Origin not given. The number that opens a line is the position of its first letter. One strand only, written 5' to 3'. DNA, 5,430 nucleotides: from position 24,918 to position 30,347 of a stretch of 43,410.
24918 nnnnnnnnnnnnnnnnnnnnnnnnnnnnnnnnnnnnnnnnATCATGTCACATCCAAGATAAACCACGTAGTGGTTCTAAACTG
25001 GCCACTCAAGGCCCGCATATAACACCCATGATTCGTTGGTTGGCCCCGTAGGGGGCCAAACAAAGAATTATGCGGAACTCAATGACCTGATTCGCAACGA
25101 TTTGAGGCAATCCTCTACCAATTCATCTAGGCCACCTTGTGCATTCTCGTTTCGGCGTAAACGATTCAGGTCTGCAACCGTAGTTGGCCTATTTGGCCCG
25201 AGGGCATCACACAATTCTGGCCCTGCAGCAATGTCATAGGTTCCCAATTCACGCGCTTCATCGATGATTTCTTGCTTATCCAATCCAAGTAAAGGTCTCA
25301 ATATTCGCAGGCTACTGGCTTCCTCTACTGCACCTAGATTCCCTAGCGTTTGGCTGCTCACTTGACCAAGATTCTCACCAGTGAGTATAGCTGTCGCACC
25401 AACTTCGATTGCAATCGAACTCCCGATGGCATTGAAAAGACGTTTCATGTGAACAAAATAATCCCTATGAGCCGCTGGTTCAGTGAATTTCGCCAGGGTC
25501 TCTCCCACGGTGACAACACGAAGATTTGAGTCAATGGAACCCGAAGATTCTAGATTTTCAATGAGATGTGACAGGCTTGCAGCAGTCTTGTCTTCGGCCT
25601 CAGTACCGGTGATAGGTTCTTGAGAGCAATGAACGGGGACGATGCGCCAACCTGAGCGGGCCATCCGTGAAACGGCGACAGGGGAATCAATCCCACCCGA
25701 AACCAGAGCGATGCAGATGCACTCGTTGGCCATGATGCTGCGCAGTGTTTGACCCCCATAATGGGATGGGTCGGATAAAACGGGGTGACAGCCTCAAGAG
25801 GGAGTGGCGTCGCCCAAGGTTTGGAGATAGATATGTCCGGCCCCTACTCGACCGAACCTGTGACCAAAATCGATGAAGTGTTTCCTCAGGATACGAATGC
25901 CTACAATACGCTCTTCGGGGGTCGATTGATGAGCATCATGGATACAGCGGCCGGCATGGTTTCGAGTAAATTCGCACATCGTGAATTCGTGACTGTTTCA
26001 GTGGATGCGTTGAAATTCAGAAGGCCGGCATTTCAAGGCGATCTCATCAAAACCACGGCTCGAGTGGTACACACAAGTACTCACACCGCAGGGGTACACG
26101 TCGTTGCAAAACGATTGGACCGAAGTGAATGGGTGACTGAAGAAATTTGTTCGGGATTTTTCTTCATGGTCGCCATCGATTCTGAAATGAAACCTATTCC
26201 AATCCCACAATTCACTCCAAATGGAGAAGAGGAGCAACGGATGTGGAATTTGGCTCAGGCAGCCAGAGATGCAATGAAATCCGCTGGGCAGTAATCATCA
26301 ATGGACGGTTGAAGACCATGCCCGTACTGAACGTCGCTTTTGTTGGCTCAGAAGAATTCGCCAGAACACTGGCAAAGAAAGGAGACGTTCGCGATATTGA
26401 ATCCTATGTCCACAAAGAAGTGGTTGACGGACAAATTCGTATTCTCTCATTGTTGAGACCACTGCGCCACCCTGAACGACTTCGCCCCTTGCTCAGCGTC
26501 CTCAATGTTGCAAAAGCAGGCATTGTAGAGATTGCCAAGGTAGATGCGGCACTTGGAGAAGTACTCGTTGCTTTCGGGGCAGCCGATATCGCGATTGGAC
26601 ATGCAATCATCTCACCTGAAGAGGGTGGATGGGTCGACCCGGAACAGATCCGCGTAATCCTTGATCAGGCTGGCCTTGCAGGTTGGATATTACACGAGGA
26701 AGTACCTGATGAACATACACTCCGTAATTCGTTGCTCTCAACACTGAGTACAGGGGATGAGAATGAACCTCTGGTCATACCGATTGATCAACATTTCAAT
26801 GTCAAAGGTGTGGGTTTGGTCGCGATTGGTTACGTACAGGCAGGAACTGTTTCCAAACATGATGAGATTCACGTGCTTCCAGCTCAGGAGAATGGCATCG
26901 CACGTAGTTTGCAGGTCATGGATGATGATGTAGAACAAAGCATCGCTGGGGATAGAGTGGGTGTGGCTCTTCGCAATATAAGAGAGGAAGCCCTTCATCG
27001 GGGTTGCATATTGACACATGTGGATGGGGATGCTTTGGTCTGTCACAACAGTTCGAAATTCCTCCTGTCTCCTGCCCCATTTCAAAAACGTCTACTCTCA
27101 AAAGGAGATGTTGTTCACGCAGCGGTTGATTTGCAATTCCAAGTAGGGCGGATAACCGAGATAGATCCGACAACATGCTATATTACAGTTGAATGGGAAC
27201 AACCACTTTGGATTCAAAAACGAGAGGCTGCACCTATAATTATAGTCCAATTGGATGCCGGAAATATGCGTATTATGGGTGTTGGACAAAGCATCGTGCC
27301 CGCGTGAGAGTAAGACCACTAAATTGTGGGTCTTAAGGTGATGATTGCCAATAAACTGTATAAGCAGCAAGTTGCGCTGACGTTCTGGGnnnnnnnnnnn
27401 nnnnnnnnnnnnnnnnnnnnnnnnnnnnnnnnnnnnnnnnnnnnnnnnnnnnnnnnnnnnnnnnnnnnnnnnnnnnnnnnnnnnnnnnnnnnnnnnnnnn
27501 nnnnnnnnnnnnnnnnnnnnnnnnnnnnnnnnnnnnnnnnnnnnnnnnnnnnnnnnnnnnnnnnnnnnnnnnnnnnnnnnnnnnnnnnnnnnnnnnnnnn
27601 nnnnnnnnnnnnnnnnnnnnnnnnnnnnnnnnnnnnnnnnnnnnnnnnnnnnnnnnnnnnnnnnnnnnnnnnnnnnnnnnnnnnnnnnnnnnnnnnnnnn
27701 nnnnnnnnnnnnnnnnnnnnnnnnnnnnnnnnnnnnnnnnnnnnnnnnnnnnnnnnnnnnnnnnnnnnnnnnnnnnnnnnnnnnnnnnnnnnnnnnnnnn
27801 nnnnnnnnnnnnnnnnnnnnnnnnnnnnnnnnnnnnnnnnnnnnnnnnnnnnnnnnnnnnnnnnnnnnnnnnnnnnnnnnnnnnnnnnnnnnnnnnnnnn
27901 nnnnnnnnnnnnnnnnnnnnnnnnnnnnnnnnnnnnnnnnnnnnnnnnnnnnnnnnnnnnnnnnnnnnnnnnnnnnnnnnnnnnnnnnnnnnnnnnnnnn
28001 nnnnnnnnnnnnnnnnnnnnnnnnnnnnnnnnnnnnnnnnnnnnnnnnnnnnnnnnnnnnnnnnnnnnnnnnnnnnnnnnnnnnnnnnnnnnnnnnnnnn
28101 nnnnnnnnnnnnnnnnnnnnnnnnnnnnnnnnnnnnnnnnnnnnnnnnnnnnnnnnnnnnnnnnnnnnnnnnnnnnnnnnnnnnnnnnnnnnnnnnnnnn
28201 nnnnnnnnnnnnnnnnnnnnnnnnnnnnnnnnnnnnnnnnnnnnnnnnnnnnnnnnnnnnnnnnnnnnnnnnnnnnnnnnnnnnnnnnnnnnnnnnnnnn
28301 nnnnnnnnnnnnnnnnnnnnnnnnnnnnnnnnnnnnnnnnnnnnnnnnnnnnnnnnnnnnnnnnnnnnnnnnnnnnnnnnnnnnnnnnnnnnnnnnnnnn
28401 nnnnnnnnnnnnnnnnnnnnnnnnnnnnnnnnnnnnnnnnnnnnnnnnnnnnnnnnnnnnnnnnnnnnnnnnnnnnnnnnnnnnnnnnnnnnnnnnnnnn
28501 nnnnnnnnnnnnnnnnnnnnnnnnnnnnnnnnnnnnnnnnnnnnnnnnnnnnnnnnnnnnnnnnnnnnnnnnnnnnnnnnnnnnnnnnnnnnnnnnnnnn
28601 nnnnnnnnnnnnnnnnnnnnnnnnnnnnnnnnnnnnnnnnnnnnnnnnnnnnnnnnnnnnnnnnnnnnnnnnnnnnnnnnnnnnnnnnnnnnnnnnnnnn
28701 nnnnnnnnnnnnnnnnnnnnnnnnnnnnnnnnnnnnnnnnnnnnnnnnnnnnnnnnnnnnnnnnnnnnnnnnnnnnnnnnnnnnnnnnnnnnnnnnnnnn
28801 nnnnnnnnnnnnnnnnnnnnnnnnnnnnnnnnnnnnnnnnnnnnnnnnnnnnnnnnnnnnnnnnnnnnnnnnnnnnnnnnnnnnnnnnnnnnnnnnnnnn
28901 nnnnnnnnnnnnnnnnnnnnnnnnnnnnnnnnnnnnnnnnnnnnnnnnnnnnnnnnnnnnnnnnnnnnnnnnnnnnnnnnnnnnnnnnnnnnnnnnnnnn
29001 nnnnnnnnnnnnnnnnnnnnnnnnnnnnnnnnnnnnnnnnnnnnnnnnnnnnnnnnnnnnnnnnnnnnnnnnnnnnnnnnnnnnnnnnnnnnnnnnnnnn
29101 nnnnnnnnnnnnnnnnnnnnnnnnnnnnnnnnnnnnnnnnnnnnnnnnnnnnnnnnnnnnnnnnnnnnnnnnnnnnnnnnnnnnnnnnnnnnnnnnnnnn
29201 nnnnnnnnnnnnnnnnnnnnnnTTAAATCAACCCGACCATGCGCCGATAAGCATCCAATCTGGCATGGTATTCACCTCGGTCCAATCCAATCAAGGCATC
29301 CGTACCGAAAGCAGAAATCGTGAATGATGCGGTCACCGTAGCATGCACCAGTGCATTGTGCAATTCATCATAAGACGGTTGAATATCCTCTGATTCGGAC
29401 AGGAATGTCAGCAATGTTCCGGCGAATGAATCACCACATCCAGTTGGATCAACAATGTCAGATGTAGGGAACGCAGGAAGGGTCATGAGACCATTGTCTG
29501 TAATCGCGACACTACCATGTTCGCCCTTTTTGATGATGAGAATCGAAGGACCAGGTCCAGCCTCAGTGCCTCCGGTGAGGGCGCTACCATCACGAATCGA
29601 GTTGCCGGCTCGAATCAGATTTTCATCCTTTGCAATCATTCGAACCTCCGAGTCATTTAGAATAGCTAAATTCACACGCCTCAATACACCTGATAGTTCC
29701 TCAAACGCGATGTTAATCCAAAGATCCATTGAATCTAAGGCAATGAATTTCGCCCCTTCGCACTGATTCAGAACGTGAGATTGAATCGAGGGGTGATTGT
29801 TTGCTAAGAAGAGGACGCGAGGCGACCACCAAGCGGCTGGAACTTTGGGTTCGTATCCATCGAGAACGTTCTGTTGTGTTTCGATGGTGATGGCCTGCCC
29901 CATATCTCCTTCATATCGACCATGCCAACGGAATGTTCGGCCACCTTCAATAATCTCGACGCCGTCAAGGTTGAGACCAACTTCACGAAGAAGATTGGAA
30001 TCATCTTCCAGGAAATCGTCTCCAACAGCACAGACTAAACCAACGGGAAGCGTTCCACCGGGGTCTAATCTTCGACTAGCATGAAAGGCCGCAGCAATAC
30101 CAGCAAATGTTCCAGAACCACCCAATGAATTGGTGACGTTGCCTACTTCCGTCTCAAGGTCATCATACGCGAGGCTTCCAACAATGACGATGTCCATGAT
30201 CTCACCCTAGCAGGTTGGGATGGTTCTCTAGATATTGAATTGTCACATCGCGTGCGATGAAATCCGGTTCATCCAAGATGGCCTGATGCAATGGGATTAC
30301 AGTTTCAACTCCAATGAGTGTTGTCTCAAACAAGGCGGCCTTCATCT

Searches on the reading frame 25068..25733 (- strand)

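Call 45: search_protein_families(library=pfam, proteins=[window:25068-25733:-], max_evalue=0.0001)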
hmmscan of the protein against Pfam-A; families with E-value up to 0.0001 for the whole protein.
window:25068-25733:- (221 aa): 2 families
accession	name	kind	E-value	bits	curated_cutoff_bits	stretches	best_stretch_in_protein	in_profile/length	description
PF02568.20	ThiI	-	3.7e-43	147.9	20.5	1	8-196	7-192/197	Thiamine biosynthesis protein (ThiI)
PF06508.19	QueC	-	1.4e-05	25.2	22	0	7-165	2-175/210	Queuosine biosynthesis protein QueC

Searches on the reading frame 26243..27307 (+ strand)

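Call 45: search_protein_families(library=pfam, proteins=[window:26243-27307:+], max_evalue=0.0001)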
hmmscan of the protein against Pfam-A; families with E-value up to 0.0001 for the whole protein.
window:26243-27307:+ (354 aa): 1 family
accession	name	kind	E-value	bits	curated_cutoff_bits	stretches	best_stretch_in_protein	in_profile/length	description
PF03144.31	GTP_EFTU_D2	-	3.1e-10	40.8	30.3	1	191-258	1-73/73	Elongation factor Tu domain 2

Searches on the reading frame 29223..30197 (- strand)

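Call 45: search_protein_families(library=pfam, proteins=[window:29223-30197:-], max_evalue=0.0001)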
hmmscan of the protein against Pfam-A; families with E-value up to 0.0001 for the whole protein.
window:29223-30197:- (324 aa): 1 family
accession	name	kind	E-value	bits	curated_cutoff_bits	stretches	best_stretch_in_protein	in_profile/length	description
PF00294.29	PfkB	-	5.5e-19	69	25.8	1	11-300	22-296/302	pfkB family carbohydrate kinase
